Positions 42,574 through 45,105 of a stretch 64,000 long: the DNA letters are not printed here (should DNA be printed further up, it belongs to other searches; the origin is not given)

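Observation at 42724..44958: GmrSD-type DUF262-DUF1524 nuclease with an added C-terminal Swt1-like HEPN domain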

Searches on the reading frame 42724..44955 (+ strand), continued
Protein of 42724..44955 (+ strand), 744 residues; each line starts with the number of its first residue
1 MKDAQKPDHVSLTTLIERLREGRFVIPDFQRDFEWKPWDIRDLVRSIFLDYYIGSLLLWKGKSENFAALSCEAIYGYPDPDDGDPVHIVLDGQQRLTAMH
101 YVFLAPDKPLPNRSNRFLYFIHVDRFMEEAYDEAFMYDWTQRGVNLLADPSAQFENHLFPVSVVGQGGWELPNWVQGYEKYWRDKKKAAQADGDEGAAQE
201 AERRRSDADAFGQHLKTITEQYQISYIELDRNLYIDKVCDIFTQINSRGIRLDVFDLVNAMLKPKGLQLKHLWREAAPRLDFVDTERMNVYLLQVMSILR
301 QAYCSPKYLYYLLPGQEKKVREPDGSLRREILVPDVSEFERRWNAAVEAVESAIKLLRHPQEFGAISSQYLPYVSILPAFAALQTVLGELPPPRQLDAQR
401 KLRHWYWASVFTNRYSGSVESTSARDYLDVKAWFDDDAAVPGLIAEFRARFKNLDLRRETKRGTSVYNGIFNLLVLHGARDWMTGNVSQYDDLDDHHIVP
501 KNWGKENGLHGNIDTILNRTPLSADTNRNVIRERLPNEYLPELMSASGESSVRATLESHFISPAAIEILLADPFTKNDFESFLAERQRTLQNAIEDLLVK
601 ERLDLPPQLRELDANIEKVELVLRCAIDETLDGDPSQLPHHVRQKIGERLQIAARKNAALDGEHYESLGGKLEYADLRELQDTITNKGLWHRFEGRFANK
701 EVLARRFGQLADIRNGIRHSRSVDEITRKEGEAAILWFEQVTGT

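Call 58: search_protein_families(library=pfam, proteins=[L008:4019-6001:+, L008:8226-9686:+, L008:9686-11179:+, L008:11277-13856:+, L005:8226-9662:+, L005:10213-13218:+, L065:8258-11554:+, L056:557-5968:+, L028:9156-10262:+, L009:8226-9692:+], max_evalue=0.00001)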
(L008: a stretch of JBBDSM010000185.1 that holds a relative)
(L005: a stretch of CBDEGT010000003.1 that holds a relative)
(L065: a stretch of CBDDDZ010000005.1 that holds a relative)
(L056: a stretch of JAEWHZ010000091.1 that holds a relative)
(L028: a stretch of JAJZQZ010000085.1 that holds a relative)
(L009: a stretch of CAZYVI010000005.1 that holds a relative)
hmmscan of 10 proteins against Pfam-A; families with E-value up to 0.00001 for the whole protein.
L008:4019-6001:+ (661 aa): 2 families
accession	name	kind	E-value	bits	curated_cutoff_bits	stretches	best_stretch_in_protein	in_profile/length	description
PF02384.22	N6_Mtase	-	4.5e-50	171.2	20.4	1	171-485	3-278/311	N-6 DNA Methylase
PF12161.14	HsdM_N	-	4.2e-23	82.9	24.5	1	9-145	1-135/135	HsdM N-terminal domain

L008:8226-9686:+ (487 aa): 1 family
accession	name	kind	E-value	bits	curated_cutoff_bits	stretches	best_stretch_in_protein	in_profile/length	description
PF01420.25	Methylase_S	-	1.8e-12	48.2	22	0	86-196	48-158/168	Type I restriction modification DNA specificity domain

L008:9686-11179:+ (498 aa): 2 families
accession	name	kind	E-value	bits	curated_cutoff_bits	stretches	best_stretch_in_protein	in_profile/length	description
PF13749.12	HATPase_c_4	-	3.9e-23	81.7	26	1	321-404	1-88/89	Putative ATP-dependent DNA helicase recG C-terminal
PF04326.19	SLFN_AlbA_2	-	2.2e-18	67.4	25.3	1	23-144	1-117/118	Schlafen, AlbA_2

L008:11277-13856:+ (860 aa): 5 families
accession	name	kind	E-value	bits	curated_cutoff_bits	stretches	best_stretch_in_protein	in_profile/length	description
PF18766.7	SWI2_SNF2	-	2.7e-29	102.9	26.7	1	310-565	1-212/221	SWI2/SNF2 ATPase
PF04313.20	HSDR_N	-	4.7e-18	66.2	25.1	1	146-240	109-196/198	Type I restriction enzyme R protein N terminus (HSDR_N)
PF04851.21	ResIII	-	2.8e-16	60.3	22.5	1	307-498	4-163/164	Type III restriction enzyme, res subunit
PF22679.2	T1R_D3-like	-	2.7e-12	47.8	27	1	671-722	94-149/158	Type I restriction enzyme subunit R domain 3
PF00270.35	DEAD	-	1.1e-07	32.1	26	1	327-501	13-163/167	DEAD/DEAH box helicase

L005:8226-9662:+ (479 aa): 1 family
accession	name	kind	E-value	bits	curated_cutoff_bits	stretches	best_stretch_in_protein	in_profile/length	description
PF01420.25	Methylase_S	-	2.3e-11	44.6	22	1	240-396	2-146/168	Type I restriction modification DNA specificity domain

L005:10213-13218:+ (1002 aa): 5 families
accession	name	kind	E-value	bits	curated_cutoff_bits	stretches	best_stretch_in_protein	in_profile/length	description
PF18766.7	SWI2_SNF2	-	2.8e-28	99.5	26.7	1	296-539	1-201/221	SWI2/SNF2 ATPase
PF04313.20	HSDR_N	-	2.1e-19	70.6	25.1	1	134-227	105-197/198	Type I restriction enzyme R protein N terminus (HSDR_N)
PF04851.21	ResIII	-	6e-16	59.2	22.5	1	293-484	4-163/164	Type III restriction enzyme, res subunit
PF22679.2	T1R_D3-like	-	1.9e-11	45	27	1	660-707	100-148/158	Type I restriction enzyme subunit R domain 3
PF00270.35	DEAD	-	3.8e-07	30.4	26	1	314-488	14-164/167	DEAD/DEAH box helicase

L065:8258-11554:+ (1099 aa): 1 family
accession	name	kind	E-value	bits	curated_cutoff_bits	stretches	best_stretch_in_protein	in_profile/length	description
PF01555.25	N6_N4_Mtase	-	5.1e-22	79.3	26.7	1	507-820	3-205/221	DNA methylase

L056:557-5968:+ (1804 aa): 7 families
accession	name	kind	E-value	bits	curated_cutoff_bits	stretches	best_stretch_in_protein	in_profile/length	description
PF18741.7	MTES_1575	-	3.6e-36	123.6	38.2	1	1572-1669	1-96/96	REase_MTES_1575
PF13195.11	DUF4011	-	6.2e-35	120.9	22.2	1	20-266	1-158/158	Protein of unknown function (DUF4011)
PF13086.12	AAA_11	-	2.6e-15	57.3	27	1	1268-1306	213-252/257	AAA domain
PF13087.12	AAA_12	-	5.3e-12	46.1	27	1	1328-1525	3-191/195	AAA domain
PF01272.25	GreA_GreB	-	2e-07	31.3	26.9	1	1729-1785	5-61/77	Transcription elongation factor, GreA/GreB, C-term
PF13245.12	AAA_19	-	3.8e-07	30.8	25.1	0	382-426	8-54/134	AAA domain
PF13604.12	AAA_30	-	1e-06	29.1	27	0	375-434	6-67/191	AAA domain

L028:9156-10262:+ (369 aa): 1 family
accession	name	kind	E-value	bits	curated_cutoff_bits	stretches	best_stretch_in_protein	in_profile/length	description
PF01661.27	Macro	-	1.8e-26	92.8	22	1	31-143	1-116/118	Macro domain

L009:8226-9692:+ (489 aa): 1 family
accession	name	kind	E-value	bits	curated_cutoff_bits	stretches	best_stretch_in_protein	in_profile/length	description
PF01420.25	Methylase_S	-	2.5e-14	54.3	22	1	295-413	47-159/168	Type I restriction modification DNA specificity domain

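Call 69: search_dna_similar(query=window:42724-44955:+, collection=plasmids, mode=protein, max_rows=30)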
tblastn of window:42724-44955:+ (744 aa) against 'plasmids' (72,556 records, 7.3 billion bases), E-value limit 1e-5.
Records with a match: 47; places in all: 48; records where one place covers at least 80% of the query: 4.
Best place of each record, by identity: <60% 47.
By first word of the organism name: Halobacterium 6; Thermus 5; Sphingopyxis 2; Nostoc 2; Paenarthrobacter 2; Rhodococcus 2; Sulfitobacter 2; Leclercia 2; Haladaptatus 1; Aulosira 1; and 22 more.
By predicted mobility (MOB-suite, as given by PLSDB): non-mobilizable 30; conjugative 13; mobilizable 4.
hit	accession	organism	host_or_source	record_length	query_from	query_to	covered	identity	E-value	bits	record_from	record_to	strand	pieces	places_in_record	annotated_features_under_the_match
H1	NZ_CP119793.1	Haladaptatus sp. QDMS2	cell culture,sediment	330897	15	594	78%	31.0%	1e-68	254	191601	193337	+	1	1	DUF262 domain-containing protein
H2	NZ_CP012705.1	Sphingopyxis macrogoltabida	whole organism,activated sludge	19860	10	620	82%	27.8%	2e-41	171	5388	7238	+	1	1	DUF262 domain-containing protein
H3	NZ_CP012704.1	Sphingopyxis macrogoltabida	whole organism,activated sludge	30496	10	620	82%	27.8%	2e-41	171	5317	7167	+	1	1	DUF262 domain-containing protein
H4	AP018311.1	Aulosira laxa NIES-50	-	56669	7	595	79%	27.9%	5e-49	194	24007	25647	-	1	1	hypothetical protein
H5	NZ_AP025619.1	Thermus thermophilus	-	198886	1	598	80%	27.1%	7e-53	206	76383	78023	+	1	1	DUF262 domain-containing protein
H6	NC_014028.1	Salinibacter ruber M8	-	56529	15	595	78%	27.9%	7e-49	194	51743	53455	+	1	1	DUF262 domain-containing protein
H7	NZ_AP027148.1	Methylocystis iwaonis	-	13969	12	595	78%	26.9%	1e-39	166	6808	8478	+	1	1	DUF262 domain-containing protein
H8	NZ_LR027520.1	Thermus thermophilus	-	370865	12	588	74%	28.0%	1e-39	191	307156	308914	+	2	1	hypothetical protein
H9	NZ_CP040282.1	Nostoc sp. C057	Phaeoceros,pure culture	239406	10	600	79%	25.5%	3e-37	158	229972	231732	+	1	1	DUF262 domain-containing protein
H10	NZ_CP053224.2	Sphingobium sp. RSMS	whole organism,Storage tank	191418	10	600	79%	25.5%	3e-36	155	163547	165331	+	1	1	DUF262 domain-containing protein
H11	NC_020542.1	Sphingomonas sp. MM-1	-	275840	10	600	79%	25.5%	3e-36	155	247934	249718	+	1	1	DUF262 domain-containing protein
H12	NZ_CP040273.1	Nostoc sp. C052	Blasia pusilla,pure culture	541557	12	600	79%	25.4%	3e-36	155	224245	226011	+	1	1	DUF262 domain-containing protein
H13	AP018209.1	Calothrix brevissima NIES-22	-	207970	10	600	79%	25.2%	3e-34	149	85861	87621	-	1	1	hypothetical protein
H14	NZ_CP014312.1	Burkholderia sp. PAMC 26561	single cell,lichen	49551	10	594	79%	25.2%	3e-36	155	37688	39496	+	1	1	DUF262 domain-containing protein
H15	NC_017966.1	Tistrella mobilis KA081020-065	-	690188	20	598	78%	24.3%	3e-15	88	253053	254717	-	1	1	DUF262 domain-containing protein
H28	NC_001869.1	Halobacterium salinarum NRC-34001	-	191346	335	737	54%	24.5%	6e-12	77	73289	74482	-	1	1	hypothetical protein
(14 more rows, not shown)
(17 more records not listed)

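Call 70: search_dna_similar(query=window:42724-44955:+, collection=phages, mode=protein, max_rows=15)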
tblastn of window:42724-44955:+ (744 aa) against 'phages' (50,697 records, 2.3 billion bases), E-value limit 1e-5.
Records with a match: 2; places in all: 2; records where one place covers at least 80% of the query: 0.
Best place of each record, by identity: <60% 2.
By first word of the organism name: Salmonella 1; Bacteriophage 1.
By host as written in the record: Salmonella enterica subsp. enterica serovar Kentucky 1; - 1.
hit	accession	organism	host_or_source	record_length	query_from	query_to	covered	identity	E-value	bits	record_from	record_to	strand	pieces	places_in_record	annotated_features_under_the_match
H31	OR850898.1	Salmonella phage S.Kent 1-2-1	Salmonella enterica subsp. enterica ...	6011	10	600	79%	24.1%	1e-35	151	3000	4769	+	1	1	record has no annotation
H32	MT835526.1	Bacteriophage sp.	human fecal samples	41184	11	600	79%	24.0%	4e-29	131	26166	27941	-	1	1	record has no annotation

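Call 71: get_annotated_region(hit=H28, flank=3000)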
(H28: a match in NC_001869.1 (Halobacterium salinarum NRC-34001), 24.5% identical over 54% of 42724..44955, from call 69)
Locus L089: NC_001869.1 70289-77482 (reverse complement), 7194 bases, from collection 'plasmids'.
description: Halobacterium salinarum NRC-1 plasmid pNRC100, complete sequence
organism: Halobacterium salinarum NRC-34001 (NCBI taxid 64091)
taxonomy: Archaea; Euryarchaeota; Halobacteria; Halobacteriales; Halobacteriaceae; Halobacterium; Halobacterium salinarum; Halobacterium salinarum NRC-34001
host: -; source: -; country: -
typing (MOB-suite, as given by PLSDB): non-mobilizable
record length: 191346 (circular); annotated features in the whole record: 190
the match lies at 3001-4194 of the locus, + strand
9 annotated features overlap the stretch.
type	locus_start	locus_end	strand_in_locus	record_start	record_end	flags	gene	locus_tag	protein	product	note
CDS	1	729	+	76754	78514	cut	-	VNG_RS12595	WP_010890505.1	hypothetical protein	-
CDS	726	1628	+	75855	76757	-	-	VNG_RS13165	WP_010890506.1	hypothetical protein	-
CDS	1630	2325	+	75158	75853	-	-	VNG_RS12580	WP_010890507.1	hypothetical protein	-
CDS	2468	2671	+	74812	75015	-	-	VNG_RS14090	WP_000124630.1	hypothetical protein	-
CDS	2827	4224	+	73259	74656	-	-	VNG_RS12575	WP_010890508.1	hypothetical protein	-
CDS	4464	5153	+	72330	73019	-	-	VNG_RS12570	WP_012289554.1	SOS response-associated peptidase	GO:0018142 - obsolete protein-DNA covalent cross-linking [Evidence IEA]; GO:0009432 - SOS response [Evidence IEA]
CDS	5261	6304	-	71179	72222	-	-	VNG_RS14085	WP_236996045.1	hypothetical protein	-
CDS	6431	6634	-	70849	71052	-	-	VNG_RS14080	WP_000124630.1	hypothetical protein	-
CDS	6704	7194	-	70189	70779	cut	-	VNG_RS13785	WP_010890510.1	hypothetical protein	-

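Call 74: search_protein_families(library=pfam, proteins=[L089:2827-4221:+], max_evalue=0.01)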
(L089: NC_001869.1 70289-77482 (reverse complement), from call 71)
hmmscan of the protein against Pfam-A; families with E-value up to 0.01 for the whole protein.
L089:2827-4221:+ (465 aa): 1 family
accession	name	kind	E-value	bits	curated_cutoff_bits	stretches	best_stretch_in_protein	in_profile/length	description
PF18731.6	HEPN_Swt1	-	0.0009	19.9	27.5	1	341-443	10-96/115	Swt1-like HEPN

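Call 78: search_protein_families(library=pfam, proteins=[L065:3066-5981:+, L074:2947-5997:+, L074:8301-11087:+, L062:2789-6001:+, L062:8253-9380:+, L062:9490-12738:+, L081:2857-5772:+, L081:8249-10366:+, L026:347-3238:+, L018:4658-6001:+], max_evalue=0.00001)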
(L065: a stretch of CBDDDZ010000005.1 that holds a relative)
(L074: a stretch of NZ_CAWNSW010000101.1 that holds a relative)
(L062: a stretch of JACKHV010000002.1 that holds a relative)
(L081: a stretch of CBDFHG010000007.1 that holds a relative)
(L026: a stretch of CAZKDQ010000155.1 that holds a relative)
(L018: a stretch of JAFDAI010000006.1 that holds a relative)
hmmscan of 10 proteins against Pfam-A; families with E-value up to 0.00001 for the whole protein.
L065:3066-5981:+ (972 aa): 4 families
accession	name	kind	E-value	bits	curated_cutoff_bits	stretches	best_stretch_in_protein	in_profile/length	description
PF00176.29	SNF2-rel_dom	-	3e-32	112.3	24.9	1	42-296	1-263/290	SNF2-related domain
PF00271.37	Helicase_C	-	5.8e-19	68.8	23.5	1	447-547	11-110/110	Helicase conserved C-terminal domain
PF00270.35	DEAD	-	4.8e-09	36.6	26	1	42-198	3-161/167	DEAD/DEAH box helicase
PF04851.21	ResIII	-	1e-08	35.7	22.5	1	38-197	3-162/164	Type III restriction enzyme, res subunit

L074:2947-5997:+ (1017 aa): 1 family
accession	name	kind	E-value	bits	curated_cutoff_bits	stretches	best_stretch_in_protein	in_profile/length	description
PF04851.21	ResIII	-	4.2e-08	33.7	22.5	1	134-330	8-141/164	Type III restriction enzyme, res subunit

L074:8301-11087:+ (929 aa): 1 family
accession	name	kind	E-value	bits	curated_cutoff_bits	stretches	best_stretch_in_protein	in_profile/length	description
PF01555.25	N6_N4_Mtase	-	4.2e-31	109.1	26.7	1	161-481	1-217/221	DNA methylase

L062:2789-6001:+ (1071 aa): 1 family
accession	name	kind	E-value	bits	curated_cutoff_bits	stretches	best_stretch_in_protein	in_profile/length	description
PF01555.25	N6_N4_Mtase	-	6.7e-29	101.9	26.7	1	498-791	1-213/221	DNA methylase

L062:8253-9380:+ (376 aa): 2 families
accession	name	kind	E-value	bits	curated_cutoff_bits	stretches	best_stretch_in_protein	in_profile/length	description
PF13784.11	Fic_N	-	8.3e-27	93.5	26.7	1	30-110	3-80/82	Fic/DOC family N-terminal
PF02661.23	Fic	-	7.8e-19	68.8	24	1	119-223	2-93/93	Fic/DOC family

L062:9490-12738:+ (1083 aa): 3 families
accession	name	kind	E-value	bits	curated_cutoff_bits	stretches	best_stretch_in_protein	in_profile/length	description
PF04851.21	ResIII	-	3.6e-11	43.7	22.5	1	160-293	21-146/164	Type III restriction enzyme, res subunit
PF00270.35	DEAD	-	1.7e-07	31.5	26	1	165-294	17-145/167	DEAD/DEAH box helicase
PF18766.7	SWI2_SNF2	-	8.2e-07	29.3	26.7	1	168-282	24-134/221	SWI2/SNF2 ATPase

L081:2857-5772:+ (972 aa): 1 family
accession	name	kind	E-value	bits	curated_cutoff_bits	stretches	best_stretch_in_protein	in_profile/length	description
PF01555.25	N6_N4_Mtase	-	2.6e-28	99.9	26.7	1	197-519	1-213/221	DNA methylase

L081:8249-10366:+ (706 aa): 6 families
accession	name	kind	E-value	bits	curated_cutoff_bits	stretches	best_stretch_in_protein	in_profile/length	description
PF13361.12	UvrD_C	-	2.8e-17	63.6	25.6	1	613-686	280-346/350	UvrD-like helicase C-terminal domain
PF00580.27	UvrD-helicase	-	1.1e-16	61.8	23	1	242-486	2-253/271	UvrD/REP helicase N-terminal domain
PF13245.12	AAA_19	-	3.1e-09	37.6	25.1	1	254-485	11-130/134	AAA domain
PF13538.12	UvrD_C_2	-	2.9e-07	30.7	27.4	0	662-685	26-51/52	UvrD-like helicase C-terminal domain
PF09848.15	SLFN-g3_helicase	-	5.3e-07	29.7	24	0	259-305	6-52/354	Schlafen group 3, DNA/RNA helicase domain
PF13604.12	AAA_30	-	1.5e-06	28.5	27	0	241-306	2-68/191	AAA domain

L026:347-3238:+ (964 aa): 4 families
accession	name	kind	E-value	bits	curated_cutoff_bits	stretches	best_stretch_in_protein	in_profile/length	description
PF00176.29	SNF2-rel_dom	-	7.4e-31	107.8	24.9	1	40-287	1-256/290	SNF2-related domain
PF00271.37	Helicase_C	-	9.3e-20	71.4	23.5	1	474-546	37-110/110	Helicase conserved C-terminal domain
PF04851.21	ResIII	-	9.4e-07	29.3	22.5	1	36-195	3-162/164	Type III restriction enzyme, res subunit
PF00270.35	DEAD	-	1.9e-06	28.2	26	1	41-196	4-161/167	DEAD/DEAH box helicase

L018:4658-6001:+ (448 aa): 2 families
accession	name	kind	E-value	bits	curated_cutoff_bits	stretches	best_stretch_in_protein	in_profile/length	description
PF02384.22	N6_Mtase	-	7.1e-102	341.3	20.4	1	99-412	3-310/311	N-6 DNA Methylase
PF12161.14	HsdM_N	-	9.9e-08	33.1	24.5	1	18-87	60-135/135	HsdM N-terminal domain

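Call 86: find_encoding_contigs(protein=P0002, flank=6000, max_places=2)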
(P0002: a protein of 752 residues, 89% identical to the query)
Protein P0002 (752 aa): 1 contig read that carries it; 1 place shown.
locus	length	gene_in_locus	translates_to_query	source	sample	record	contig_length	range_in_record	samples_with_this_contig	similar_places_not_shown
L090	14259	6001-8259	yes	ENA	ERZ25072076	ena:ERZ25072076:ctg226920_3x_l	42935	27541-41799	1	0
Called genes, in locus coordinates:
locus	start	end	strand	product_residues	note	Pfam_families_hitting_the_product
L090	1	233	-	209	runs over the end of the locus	PF01609:DDE_Tnp_1, PF13751:DDE_Tnp_1_6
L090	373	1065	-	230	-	PF05598:DUF772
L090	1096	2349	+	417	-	PF00580:UvrD-helicase, PF13245:AAA_19 (weak)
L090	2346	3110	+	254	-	PF13361:UvrD_C, PF13538:UvrD_C_2 (weak), PF01396:Zn_ribbon_Top1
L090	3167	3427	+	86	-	PF08281:Sigma70_r4_2 (faint)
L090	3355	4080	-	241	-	PF12762:DDE_Tnp_IS1595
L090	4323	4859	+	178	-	-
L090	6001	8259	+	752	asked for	PF03235:GmrSD_N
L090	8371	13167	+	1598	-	PF13156:Mrr_cat_2, PF00270:DEAD (weak), PF04851:ResIII, PF00271:Helicase_C, PF22240:ISP_coupler, PF18135:Type_ISP_C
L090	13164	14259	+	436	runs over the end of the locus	PF04326:SLFN_AlbA_2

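Call 87: find_encoding_contigs(protein=P0004, flank=6000, max_places=2)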
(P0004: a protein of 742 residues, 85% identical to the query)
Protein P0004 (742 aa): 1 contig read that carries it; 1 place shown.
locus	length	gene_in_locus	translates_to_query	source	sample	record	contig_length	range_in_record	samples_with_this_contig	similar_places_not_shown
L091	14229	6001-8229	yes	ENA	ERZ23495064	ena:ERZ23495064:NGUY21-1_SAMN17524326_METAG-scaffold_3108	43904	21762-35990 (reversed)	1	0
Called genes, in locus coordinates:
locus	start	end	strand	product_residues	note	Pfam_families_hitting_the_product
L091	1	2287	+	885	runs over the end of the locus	PF00009:GTP_EFTU (weak), PF00350:Dynamin_N (faint), PF01926:MMR_HSR1 (faint)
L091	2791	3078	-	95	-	PF00216:Bac_DNA_binding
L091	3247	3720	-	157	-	-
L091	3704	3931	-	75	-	-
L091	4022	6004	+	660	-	PF12161:HsdM_N, PF02384:N6_Mtase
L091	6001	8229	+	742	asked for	PF03235:GmrSD_N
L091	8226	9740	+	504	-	PF01420:Methylase_S (weak)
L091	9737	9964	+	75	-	PF04255:DUF433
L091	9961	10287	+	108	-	-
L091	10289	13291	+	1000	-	PF04313:HSDR_N, PF00270:DEAD (weak), PF04851:ResIII, PF18766:SWI2_SNF2, PF22679:T1R_D3-like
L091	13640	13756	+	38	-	-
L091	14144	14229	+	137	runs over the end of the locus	PF00589:Phage_integrase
